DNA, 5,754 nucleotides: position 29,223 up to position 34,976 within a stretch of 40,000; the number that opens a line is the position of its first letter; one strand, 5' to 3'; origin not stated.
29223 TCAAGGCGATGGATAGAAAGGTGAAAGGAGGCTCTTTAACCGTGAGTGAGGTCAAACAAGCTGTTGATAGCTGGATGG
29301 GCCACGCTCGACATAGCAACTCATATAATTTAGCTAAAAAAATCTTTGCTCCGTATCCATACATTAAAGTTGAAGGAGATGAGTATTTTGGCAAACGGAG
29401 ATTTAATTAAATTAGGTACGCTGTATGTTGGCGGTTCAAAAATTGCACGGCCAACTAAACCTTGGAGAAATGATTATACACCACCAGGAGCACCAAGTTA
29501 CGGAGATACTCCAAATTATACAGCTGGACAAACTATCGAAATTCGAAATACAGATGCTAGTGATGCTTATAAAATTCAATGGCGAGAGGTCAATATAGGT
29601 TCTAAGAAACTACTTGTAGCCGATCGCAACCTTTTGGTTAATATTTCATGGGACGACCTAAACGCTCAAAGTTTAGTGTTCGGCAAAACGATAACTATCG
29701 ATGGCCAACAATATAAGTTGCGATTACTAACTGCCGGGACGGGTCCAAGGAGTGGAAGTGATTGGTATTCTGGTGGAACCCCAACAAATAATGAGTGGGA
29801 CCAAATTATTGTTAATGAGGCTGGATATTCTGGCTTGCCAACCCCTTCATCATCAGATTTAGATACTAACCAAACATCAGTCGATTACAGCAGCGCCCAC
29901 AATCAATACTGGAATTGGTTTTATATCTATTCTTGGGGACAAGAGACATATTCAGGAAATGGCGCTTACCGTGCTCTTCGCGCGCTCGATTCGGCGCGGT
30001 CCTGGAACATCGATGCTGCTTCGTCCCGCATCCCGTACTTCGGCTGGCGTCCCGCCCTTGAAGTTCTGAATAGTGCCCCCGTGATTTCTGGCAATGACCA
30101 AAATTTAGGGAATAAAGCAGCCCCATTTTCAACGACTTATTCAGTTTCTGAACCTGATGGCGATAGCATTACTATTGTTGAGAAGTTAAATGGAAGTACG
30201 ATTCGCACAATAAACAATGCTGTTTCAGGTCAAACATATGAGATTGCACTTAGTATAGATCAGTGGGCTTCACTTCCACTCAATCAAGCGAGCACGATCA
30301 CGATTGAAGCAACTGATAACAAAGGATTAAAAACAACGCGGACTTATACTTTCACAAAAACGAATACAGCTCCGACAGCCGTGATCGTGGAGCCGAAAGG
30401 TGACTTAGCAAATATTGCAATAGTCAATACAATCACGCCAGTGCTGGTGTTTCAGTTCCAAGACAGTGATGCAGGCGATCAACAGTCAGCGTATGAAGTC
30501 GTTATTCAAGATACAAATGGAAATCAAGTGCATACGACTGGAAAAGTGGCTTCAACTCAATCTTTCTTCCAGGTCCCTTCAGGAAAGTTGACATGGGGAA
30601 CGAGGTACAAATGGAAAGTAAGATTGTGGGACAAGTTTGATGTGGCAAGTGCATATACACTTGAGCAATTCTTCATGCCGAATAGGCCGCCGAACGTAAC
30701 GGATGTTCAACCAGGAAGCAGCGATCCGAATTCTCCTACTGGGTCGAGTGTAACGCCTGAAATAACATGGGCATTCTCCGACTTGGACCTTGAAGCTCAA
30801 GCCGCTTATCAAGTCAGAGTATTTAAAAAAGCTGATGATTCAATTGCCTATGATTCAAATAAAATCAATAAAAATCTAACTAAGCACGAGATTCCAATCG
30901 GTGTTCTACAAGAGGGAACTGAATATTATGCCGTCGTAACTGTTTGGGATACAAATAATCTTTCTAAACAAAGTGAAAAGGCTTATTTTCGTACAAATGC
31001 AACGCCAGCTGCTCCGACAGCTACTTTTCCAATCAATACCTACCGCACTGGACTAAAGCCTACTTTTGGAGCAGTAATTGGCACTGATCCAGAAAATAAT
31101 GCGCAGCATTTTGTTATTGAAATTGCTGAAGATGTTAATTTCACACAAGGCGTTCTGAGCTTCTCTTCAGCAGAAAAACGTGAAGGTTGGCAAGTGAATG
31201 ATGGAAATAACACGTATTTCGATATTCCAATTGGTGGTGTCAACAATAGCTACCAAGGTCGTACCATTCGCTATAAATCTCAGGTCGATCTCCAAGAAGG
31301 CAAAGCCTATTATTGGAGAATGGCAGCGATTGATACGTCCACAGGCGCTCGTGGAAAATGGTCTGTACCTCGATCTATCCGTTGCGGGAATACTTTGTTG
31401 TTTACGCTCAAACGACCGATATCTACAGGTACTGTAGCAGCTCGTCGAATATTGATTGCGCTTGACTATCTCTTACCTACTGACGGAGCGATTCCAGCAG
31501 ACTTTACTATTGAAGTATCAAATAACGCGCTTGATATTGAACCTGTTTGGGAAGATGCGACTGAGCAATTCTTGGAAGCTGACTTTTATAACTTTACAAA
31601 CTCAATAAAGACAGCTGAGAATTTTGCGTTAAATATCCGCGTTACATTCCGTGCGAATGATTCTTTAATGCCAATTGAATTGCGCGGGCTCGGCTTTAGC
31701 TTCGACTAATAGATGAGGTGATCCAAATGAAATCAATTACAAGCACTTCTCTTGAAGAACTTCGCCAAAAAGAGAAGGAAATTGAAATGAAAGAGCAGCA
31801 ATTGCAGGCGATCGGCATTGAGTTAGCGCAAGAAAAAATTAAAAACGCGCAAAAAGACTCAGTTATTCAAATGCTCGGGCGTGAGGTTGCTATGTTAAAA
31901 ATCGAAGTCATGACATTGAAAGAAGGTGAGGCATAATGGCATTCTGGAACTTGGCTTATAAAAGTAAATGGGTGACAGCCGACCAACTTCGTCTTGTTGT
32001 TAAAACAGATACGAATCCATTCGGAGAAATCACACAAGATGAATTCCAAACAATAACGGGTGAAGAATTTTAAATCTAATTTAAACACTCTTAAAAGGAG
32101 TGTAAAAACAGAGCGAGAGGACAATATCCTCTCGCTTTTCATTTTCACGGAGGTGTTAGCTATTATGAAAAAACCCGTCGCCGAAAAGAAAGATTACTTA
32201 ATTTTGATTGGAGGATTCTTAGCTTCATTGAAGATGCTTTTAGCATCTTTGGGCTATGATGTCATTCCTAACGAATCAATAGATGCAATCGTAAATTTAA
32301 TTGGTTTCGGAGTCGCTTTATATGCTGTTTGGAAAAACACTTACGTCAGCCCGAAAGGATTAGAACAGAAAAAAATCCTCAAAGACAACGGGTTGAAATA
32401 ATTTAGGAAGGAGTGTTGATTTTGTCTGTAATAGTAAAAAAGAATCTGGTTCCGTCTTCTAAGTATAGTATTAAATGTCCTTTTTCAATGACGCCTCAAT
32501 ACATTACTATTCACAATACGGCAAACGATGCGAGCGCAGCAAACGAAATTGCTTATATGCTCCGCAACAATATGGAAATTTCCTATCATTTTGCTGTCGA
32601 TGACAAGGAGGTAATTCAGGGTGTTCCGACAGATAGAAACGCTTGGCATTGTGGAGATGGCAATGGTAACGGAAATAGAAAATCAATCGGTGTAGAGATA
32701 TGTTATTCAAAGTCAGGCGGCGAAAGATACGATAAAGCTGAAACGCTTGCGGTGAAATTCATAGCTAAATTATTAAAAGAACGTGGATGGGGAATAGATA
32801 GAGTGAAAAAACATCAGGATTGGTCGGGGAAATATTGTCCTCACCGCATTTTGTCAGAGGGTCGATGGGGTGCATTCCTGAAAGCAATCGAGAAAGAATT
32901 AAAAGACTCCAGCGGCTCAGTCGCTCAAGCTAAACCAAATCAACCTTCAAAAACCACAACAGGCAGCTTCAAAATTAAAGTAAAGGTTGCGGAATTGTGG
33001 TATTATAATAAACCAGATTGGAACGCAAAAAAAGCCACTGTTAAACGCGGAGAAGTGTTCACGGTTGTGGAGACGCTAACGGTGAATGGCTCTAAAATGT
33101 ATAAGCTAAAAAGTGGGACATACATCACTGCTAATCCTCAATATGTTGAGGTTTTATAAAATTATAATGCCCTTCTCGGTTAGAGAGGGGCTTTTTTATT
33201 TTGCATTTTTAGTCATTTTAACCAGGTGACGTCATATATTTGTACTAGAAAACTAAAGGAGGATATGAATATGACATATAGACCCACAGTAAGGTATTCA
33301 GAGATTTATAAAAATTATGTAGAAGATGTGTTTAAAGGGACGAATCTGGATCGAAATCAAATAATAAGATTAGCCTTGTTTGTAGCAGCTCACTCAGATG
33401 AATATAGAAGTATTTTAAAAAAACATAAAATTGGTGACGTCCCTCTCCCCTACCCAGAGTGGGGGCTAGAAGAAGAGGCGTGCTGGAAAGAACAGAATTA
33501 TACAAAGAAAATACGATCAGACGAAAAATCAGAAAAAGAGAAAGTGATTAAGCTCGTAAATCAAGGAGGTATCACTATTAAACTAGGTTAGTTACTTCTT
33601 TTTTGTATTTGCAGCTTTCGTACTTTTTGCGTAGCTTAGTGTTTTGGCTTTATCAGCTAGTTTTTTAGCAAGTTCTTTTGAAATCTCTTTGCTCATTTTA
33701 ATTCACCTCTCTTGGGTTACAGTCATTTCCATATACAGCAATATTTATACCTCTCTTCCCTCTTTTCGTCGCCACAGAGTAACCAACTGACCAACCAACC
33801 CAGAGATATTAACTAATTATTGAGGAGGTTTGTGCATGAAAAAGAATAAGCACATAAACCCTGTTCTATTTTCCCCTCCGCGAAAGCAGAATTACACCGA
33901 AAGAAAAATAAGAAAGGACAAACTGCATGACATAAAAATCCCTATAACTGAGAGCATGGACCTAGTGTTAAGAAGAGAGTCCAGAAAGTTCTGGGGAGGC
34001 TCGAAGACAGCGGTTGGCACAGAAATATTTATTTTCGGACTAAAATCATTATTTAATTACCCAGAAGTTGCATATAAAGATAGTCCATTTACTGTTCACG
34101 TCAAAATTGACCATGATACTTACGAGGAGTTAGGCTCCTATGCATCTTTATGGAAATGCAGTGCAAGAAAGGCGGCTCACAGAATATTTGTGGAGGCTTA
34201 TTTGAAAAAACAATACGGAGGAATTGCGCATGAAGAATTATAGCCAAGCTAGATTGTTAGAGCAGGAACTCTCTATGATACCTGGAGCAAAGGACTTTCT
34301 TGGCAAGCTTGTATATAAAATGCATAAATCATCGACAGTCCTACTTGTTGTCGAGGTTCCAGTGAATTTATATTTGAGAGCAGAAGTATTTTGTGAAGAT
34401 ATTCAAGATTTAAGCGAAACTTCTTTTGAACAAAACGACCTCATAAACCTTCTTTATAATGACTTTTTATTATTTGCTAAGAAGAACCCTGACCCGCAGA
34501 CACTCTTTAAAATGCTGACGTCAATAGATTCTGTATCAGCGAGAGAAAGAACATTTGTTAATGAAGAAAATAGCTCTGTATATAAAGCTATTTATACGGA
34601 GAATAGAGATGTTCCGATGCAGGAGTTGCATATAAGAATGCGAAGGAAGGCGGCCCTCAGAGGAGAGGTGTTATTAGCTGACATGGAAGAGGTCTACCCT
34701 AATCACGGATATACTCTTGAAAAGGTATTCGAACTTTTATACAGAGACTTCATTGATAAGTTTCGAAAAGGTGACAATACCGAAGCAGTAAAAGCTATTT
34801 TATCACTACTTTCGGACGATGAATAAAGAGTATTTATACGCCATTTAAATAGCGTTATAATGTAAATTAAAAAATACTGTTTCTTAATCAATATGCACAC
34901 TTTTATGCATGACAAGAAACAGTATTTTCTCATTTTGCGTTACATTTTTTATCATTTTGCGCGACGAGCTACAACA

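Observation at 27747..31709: Complete diversity-generating retroelement in the tail-fibre region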

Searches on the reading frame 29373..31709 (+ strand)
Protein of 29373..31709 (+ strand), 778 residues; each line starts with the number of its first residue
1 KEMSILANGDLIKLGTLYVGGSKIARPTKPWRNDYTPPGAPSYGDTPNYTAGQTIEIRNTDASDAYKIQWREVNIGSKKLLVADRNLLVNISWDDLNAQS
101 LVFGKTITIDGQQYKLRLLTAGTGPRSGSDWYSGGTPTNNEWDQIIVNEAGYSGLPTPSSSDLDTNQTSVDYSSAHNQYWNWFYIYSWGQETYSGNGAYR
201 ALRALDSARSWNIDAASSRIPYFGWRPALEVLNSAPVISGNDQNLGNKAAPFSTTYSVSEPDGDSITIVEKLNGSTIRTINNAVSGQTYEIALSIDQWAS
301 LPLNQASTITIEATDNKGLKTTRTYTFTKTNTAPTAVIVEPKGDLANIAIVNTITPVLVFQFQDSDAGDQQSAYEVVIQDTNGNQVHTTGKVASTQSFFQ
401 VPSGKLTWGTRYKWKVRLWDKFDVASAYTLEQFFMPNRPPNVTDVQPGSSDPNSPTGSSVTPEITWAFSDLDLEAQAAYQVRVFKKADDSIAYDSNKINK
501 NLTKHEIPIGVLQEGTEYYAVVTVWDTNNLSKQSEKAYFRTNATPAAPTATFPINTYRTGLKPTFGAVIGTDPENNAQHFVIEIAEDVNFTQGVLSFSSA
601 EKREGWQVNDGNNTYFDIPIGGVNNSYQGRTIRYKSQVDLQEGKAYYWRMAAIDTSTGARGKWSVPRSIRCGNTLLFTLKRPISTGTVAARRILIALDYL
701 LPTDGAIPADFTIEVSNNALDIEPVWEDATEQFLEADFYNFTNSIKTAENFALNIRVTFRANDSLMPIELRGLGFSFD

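Call 5: search_protein_families(library=pfam, proteins=[window:29373-31709:+], max_evalue=0.01)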
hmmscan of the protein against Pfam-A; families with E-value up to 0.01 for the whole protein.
window:29373-31709:+ (778 aa): 1 family
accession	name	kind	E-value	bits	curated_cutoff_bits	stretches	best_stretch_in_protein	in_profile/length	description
PF25788.1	Ig_Rha78A_N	-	1.4e-28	99.7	27.4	2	349-429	13-94/105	Rha78A-like, N-terminal immunoglobulin domain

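Call 9: search_protein_families(library=ncbifam, proteins=[window:29373-31709:+], max_evalue=1)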
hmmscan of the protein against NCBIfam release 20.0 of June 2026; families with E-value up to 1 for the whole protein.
window:29373-31709:+ (778 aa): 2 families
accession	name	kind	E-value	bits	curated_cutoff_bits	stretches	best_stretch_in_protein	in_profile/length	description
NF033638.1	RNase_AS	equivalog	0.075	13.4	200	1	493-553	3-59/155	polyadenylate-specific 3'-exoribonuclease AS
NF011995.0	PRK15451.1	equivalog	0.21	11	285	1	308-383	82-156/247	carboxy-S-adenosyl-L-methionine synthase CmoA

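Call 23: search_protein_families(library=phrogs, proteins=[window:29388-31709:+], max_evalue=0.001)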
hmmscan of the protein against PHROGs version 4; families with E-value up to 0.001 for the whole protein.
window:29388-31709:+ (773 aa): 5 families
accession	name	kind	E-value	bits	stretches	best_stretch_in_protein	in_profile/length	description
phrog_36643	-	unknown function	8.1e-108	362.6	2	52-330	10-284/575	-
phrog_10993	-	head and packaging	3.2e-32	113.1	2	226-334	357-464/556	Hoc-like head decoration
phrog_5287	-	tail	5.4e-18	65.4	1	347-551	428-626/843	minor tail protein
phrog_2674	-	unknown function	7.7e-13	49.5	1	228-333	88-193/497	-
phrog_16234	-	unknown function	2e-09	38.4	1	237-333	98-195/305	-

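Call 24: search_solved_structures(query=window:29388-31709:+, max_evalue=1, show_alignments=2)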
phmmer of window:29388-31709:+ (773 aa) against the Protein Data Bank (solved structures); distinct sequences matched with E-value up to 1: 3.
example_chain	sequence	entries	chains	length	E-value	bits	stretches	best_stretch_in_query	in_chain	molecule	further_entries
31he_AAA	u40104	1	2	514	0.00012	23.8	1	183-326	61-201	Tail fiber protein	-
6i60_A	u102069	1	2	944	0.028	16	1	348-429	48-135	Alpha-rhamnosidase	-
6b43_G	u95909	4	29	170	0.59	11.6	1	415-457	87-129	Small capsomere-interacting protein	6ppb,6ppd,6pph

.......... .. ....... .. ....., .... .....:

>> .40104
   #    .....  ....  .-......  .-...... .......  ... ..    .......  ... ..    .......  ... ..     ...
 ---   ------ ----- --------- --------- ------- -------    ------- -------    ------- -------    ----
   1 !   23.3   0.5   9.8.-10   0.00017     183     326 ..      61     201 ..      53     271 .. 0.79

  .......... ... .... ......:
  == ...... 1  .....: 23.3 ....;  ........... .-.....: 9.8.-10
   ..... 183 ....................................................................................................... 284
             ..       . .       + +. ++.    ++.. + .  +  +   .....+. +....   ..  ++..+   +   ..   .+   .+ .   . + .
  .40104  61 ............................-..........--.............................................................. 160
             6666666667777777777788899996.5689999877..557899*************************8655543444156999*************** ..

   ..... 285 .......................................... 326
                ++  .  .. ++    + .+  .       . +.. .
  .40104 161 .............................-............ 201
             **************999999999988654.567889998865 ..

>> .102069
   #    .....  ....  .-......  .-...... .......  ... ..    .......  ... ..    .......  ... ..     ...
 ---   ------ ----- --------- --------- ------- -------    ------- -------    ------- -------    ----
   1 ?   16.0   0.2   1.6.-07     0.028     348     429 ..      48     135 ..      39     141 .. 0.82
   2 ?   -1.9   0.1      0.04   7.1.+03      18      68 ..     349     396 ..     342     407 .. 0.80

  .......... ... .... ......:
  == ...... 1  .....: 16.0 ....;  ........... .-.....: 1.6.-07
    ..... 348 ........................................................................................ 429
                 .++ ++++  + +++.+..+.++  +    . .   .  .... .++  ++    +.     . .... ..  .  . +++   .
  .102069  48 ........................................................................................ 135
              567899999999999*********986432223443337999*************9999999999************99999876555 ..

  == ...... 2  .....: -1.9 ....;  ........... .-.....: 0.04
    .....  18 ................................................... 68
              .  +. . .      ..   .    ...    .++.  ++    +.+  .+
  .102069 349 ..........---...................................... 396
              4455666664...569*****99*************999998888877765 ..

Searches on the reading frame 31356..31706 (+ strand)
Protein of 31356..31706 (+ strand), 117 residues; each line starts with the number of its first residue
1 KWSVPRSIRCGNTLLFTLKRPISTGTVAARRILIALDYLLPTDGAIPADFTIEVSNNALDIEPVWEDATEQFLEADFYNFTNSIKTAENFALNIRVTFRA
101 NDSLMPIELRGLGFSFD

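Call 81: predict_structure(alignment_id=A5)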
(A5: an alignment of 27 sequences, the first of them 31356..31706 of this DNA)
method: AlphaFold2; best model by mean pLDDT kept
length: 117 residues; sequences in the alignment: 27
mean_pLDDT: 85.8   pTM: 0.79
mean pLDDT of the five models: 85.8, 84.1, 84.0, 83.7, 83.2
residues with pLDDT >= 90: 69; 70-90: 26; 50-70: 20; < 50: 2
segments of 3 or more residues with pLDDT < 50: none
pLDDT, mean of each block of 10 residues (from residue 1): 56 84 96 90 64 97 97 96 96 91 71 93
secondary structure, 60 per line:
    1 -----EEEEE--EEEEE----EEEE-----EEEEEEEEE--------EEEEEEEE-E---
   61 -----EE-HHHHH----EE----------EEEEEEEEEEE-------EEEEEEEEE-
elements in order: E6-10 E13-17 E22-25 E31-39 E48-55 H69-73 E90-100 E108-116

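Call 83: fold_search(model_id=the predicted structure, library=pdb)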
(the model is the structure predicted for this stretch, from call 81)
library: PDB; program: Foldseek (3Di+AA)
matches with E <= 10: 842; with E <= 0.001: 0
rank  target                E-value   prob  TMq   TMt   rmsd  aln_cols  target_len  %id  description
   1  4b4q_B                1.3e-02  0.99  0.42  0.39   6.4       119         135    8  Crystal Structure of the lectin domain of F18 fimbrial adhesin FedF in complex with blood group A type 1 hexasaccharid (released 2012-08-15)
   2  4b4p_A                2.5e-02  0.96  0.42  0.37   6.6       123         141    9  Crystal Structure of the lectin domain of F18 fimbrial adhesin FedF. (released 2012-08-15)
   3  4b4r_B                3.1e-02  0.96  0.41  0.36   6.6       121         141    7  Crystal Structure of the lectin domain of F18 fimbrial adhesin FedF in complex with blood group B type 1 hexasaccharid (released 2012-08-15)
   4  3x29_B                3.2e-02  0.69  0.34  0.34   9.1       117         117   15  CRYSTAL STRUCTURE of MOUSE CLAUDIN-19 IN COMPLEX with C-TERMINAL FRAGMENT OF CLOSTRIDIUM PERFRINGENS ENTEROTOXIN (released 2015-01-21)
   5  1c8n_C                3.2e-02  0.60  0.34  0.21  15.1       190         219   10  TOBACCO NECROSIS VIRUS (released 2000-08-30)
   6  3am2                  3.2e-02  0.57  0.32  0.18   9.2       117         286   14  Clostridium perfringens enterotoxin (released 2011-04-13)
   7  3nru_L                3.8e-02  0.54  0.33  0.26  12.0       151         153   13  Ligand binding domain of EPHA7 (released 2010-12-08)
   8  7yaq                  4.0e-02  0.80  0.40  0.33   7.9       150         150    7  Phloem lectin (PP2)C34S mutant (released 2023-03-08)
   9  3zix_A                4.0e-02  0.69  0.36  0.19   8.5       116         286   12  Clostridium perfringens Enterotoxin with the N-terminal 37 residues deleted (released 2014-01-29)
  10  7oxr_A                4.5e-02  0.72  0.36  0.28   9.4       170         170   12  Cryo-EM structure of yeast Sei1 with locking helix deletion (released 2021-10-13)
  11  7rsl_A                4.5e-02  0.72  0.37  0.23   8.5       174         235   11  Seipin forms a flexible cage at lipid droplet formation sites (released 2022-02-09)
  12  7vs6                  5.3e-02  0.75  0.39  0.34   8.2       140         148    8  Phloem lectin (PP2) structure -native form (released 2023-02-01)
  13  7qx5                  5.6e-02  0.98  0.53  0.12   9.5       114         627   15  mosquitocidal Cry11Aa-Y449F determined at pH 7 from naturally-occurring nanocrystals by Serial femtosecond crystallograp (released 2022-07-27)
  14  8tar_L                5.6e-02  0.75  0.35  0.27   6.8       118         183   14  APC/C-CDH1-UBE2C-Ubiquitin-CyclinB-NTD (released 2023-09-27)
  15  6sgf_C                5.6e-02  0.69  0.32  0.29   9.2       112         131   14  Molecular insight into a new low affinity xylan binding module CBM86, from the xylanolytic gut symbiont Roseburia inte (released 2019-11-20)
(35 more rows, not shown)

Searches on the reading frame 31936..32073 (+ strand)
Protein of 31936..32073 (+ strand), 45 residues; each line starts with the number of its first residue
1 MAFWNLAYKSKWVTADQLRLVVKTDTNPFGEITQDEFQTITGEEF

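Call 23: search_protein_families(library=phrogs, proteins=[window:31936-32073:+], max_evalue=0.001)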
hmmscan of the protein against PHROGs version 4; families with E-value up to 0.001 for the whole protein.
window:31936-32073:+ (45 aa): 1 family
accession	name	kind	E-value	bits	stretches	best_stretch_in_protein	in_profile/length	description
phrog_134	-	unknown function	3.4e-06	27.7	1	4-45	18-54/73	-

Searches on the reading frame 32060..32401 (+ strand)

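Call 23: search_protein_families(library=phrogs, proteins=[window:32060-32401:+], max_evalue=0.001)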
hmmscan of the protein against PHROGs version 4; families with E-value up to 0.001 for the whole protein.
window:32060-32401:+ (113 aa): 1 family
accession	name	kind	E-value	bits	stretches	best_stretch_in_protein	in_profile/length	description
phrog_263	-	lysis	1.2e-11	45.6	1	32-111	13-96/123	holin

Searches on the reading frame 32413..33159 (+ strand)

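Call 5: search_protein_families(library=pfam, proteins=[window:32413-33159:+], max_evalue=0.01)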
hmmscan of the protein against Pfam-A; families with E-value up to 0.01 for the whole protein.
window:32413-33159:+ (248 aa): 3 families
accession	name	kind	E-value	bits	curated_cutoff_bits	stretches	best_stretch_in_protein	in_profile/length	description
PF01510.30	Amidase_2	-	7.8e-24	84.9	26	1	26-144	3-130/131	N-acetylmuramoyl-L-alanine amidase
PF19087.6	DUF5776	-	1.7e-08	34.9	27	1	184-245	5-67/67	Domain of unknown function (DUF5776)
PF20224.3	DUF6583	-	0.001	18.3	27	1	3-88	313-394/473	Family of unknown function (DUF6583)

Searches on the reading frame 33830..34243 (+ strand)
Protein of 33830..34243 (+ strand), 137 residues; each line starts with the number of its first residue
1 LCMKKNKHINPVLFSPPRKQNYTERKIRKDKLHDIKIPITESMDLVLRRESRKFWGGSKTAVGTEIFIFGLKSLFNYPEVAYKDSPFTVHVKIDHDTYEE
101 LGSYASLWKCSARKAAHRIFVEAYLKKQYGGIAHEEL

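Call 23: search_protein_families(library=phrogs, proteins=[window:33830-34243:+], max_evalue=0.001)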
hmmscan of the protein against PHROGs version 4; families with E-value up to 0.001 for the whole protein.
window:33830-34243:+ (137 aa): 1 family
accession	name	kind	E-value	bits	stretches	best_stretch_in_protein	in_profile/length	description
phrog_5779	-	unknown function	5.4e-14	53.4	1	18-121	22-126/132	-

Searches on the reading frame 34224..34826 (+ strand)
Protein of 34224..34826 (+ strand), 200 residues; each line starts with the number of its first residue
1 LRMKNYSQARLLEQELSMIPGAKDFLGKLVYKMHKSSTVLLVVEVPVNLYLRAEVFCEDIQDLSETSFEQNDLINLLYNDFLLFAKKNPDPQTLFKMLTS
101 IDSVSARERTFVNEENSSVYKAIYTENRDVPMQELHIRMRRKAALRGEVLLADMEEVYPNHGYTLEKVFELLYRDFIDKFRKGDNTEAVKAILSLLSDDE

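Call 23: search_protein_families(library=phrogs, proteins=[window:34224-34826:+], max_evalue=0.001)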
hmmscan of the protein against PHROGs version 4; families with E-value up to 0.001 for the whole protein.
window:34224-34826:+ (200 aa): 1 family
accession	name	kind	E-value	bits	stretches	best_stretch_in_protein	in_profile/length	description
phrog_5875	-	unknown function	3.8e-08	34.6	1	51-180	46-160/176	-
